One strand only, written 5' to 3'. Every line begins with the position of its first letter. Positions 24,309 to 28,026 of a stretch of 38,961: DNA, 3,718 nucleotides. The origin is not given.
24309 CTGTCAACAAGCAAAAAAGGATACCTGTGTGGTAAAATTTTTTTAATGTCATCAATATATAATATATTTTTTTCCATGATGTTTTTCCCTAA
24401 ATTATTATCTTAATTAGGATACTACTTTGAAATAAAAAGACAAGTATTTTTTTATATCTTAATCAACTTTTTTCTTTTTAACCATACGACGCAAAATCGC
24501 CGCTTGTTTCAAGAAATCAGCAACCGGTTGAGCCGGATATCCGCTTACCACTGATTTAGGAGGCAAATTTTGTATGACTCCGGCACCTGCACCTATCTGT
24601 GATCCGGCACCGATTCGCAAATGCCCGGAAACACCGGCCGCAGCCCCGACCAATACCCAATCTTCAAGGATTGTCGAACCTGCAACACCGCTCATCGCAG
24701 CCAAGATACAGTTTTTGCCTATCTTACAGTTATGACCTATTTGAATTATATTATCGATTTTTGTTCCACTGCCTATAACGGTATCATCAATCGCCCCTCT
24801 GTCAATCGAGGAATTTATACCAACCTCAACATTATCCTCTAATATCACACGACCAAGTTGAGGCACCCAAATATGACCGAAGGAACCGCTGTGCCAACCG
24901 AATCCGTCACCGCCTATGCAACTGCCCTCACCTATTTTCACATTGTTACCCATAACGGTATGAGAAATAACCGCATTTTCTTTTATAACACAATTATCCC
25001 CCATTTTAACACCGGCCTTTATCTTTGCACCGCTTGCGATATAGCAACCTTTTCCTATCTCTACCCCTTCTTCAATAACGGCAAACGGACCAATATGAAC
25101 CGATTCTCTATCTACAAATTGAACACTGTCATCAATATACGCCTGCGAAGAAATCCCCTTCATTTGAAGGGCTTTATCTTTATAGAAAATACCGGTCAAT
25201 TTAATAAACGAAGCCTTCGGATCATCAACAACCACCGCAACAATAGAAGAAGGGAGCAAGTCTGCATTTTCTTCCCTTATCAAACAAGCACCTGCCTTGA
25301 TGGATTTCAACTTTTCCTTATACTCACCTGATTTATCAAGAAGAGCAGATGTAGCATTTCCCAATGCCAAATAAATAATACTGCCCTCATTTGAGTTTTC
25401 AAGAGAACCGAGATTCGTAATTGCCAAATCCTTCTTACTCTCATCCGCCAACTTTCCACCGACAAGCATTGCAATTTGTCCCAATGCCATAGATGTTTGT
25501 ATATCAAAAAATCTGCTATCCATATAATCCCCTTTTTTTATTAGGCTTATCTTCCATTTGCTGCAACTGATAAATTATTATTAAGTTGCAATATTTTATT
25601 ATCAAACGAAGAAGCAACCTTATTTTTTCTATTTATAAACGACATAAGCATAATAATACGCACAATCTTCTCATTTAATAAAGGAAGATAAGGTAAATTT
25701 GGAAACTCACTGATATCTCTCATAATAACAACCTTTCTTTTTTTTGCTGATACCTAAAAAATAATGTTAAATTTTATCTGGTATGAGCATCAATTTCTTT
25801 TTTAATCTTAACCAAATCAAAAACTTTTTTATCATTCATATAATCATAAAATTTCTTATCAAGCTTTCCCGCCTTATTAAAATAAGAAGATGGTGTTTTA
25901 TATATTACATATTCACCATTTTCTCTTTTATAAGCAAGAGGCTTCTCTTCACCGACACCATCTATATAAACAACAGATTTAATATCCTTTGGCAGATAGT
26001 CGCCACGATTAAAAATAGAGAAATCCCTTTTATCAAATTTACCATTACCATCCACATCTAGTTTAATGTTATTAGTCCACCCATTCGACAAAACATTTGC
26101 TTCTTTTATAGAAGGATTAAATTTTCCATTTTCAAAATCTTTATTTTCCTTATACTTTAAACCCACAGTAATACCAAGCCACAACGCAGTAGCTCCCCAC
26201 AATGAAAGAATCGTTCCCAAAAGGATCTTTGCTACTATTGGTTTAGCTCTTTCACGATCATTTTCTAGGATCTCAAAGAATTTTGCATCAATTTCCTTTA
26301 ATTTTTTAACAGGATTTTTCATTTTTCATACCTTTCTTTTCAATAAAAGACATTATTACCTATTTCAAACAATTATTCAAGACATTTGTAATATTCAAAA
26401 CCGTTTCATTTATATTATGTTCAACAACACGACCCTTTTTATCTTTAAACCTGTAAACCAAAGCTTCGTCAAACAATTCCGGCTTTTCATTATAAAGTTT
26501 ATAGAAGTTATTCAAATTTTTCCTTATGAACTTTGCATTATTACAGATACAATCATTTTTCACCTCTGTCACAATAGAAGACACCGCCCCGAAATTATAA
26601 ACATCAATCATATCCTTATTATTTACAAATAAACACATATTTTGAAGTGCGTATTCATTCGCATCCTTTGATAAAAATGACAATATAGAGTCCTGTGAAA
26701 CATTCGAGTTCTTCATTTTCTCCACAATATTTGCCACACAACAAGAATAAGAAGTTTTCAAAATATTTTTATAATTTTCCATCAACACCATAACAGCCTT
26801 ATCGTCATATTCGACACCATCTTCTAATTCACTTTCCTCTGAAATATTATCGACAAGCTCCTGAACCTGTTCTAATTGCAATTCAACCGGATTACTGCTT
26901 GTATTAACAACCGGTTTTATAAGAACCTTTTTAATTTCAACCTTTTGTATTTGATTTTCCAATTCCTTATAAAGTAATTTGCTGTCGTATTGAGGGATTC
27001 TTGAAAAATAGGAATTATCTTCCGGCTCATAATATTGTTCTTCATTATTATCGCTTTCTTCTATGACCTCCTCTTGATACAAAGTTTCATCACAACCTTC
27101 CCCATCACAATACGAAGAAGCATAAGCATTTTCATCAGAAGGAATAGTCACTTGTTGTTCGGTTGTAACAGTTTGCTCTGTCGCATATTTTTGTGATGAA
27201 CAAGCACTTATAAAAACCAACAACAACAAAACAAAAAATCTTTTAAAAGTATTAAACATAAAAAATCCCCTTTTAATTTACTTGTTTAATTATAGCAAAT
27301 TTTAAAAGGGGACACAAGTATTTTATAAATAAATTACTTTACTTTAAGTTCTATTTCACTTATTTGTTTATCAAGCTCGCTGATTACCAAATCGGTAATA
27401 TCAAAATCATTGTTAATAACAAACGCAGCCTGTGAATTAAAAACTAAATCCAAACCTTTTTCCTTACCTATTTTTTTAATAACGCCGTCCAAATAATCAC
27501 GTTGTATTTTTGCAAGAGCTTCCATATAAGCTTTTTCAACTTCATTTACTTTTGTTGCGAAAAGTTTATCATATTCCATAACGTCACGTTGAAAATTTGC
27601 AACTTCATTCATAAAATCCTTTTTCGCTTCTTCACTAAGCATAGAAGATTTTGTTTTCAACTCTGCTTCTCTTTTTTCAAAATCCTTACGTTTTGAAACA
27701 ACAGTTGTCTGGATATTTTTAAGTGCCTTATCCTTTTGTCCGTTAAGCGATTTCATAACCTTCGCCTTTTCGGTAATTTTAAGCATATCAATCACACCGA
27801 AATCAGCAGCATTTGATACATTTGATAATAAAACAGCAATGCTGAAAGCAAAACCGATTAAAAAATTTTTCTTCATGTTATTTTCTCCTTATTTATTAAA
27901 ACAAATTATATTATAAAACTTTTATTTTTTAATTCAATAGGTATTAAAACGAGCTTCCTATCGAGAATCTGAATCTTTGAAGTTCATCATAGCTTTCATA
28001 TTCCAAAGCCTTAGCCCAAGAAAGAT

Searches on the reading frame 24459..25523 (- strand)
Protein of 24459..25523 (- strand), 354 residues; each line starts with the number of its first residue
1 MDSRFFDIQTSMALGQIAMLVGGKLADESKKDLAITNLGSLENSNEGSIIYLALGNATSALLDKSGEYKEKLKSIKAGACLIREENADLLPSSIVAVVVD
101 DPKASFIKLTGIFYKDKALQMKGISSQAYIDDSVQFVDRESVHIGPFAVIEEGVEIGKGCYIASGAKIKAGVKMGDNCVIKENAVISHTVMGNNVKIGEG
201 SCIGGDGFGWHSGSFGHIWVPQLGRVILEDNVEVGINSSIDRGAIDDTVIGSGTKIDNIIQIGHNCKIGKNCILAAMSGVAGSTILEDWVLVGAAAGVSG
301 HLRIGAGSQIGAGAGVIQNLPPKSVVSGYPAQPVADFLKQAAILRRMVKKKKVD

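Call 16: find_related_loci(query=window:24459-25523:-, collection=genome_contigs, flank=10000)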
Query window:24459-25523:- (354 aa) in genome_contigs; peptide patterns used: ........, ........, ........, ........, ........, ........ (x = any residue, [..] = any of these).
137 stretches matched a pattern; 70 encode a relative of the query (tblastn E <= 1e-3); 70 distinct loci.
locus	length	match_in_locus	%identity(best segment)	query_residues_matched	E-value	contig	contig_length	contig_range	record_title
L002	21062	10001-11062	90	1-354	0e+0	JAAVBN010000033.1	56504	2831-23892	MAG: bacterium isolate Mgla_MAG_18-bin_5 c_000000125791, whole genome shotgun sequence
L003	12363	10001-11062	90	1-354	0e+0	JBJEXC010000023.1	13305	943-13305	MAG: Alphaproteobacteria bacterium isolate LOHA32_bin.034 NODE_2639_length_13305_cov_8.097736, whole genome shotgun sequ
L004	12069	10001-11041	87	1-347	0e+0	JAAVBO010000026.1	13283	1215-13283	MAG: bacterium isolate Mgla_MAG_30-bin_7 c_000000051440, whole genome shotgun sequence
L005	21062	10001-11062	81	1-354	0e+0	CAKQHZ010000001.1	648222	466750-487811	MAG: uncultured Alphaproteobacteria bacterium isolate REFINED_METABAT215_TOP10_CONTIGS_1500_ASSEMBLY_K77_MERGED__Hadza_M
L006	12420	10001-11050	70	3-352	9e-164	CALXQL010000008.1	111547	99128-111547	MAG: uncultured Alphaproteobacteria bacterium isolate E19__bin253 genome assembly, contig: E19__k127_718161, whole genom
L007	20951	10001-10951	39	13-347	1e-60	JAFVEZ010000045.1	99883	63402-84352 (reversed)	MAG: Selenomonadaceae bacterium isolate RGIG5110 Roe_deer_Rumen.Co__c1099386, whole genome shotgun sequence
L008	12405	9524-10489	38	8-347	1e-58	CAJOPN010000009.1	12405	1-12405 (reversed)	uncultured Selenomonadaceae bacterium isolate Rumen_Coassembly_mag_2278 genome assembly, contig: k87_530757, whole genom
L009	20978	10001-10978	34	1-352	8e-59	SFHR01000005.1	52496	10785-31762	MAG: Dechloromonas aromatica isolate W1P12.010 Contig211, whole genome shotgun sequence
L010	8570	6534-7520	37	6-352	7e-59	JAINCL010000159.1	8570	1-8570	MAG: Deferribacterales bacterium isolate BIN5 3023, whole genome shotgun sequence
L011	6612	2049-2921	37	30-331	7e-54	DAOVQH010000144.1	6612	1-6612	MAG TPA_asm: Candidatus Cloacimonadota bacterium isolate CSMAG_1570 CSMAG_1570_k141_24029_length_6612_cov_152.5809, whol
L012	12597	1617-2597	35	9-353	9e-54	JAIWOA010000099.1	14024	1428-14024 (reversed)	MAG: Calditerrivibrio sp. isolate W28 contig-93_4109, whole genome shotgun sequence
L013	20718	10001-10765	40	96-352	5e-51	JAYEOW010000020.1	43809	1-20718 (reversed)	MAG: Candidatus Margulisiibacteriota bacterium isolate MAG019 MAG019_20, whole genome shotgun sequence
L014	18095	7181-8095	35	12-352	3e-50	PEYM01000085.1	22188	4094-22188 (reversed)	MAG: Candidatus Saganbacteria bacterium CG08_land_8_20_14_0_20_45_16 CG08_land_8_20_14_0.20_scaffold_838_c, whole genome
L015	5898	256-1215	35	11-349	2e-50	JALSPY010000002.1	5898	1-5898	MAG: Hydrogenothermaceae bacterium isolate 356-284_metabat2_scaf2bin.102 356-284_scaffold_10185_c1, whole genome shotgun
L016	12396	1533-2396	38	9-316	8e-50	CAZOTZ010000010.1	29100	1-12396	MAG TPA_asm: uncultured Aquificales bacterium isolate SRP163575_co1_156 genome assembly, contig: NODE_3144_length_29100_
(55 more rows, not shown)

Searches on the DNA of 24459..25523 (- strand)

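Call 19: search_rna_families(sources=[L002, L003, L004, L005, L006], threshold=gathering)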
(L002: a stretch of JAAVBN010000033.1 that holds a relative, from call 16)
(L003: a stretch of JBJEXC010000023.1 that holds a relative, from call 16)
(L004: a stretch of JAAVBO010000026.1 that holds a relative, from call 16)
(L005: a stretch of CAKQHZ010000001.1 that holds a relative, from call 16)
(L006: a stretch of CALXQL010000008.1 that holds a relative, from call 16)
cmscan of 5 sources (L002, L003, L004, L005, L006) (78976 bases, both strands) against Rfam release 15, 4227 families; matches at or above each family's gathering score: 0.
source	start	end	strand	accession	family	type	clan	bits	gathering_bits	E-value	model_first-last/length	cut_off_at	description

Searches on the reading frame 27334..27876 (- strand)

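Call 15: search_protein_families(library=pfam, proteins=[window:27334-27876:-], max_evalue=0.001)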
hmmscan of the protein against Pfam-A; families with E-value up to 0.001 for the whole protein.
window:27334-27876:- (180 aa): 1 family
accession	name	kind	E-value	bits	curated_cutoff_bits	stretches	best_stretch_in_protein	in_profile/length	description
PF03938.19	OmpH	-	1e-19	71.6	32.4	1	26-168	2-141/141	Outer membrane protein (OmpH-like)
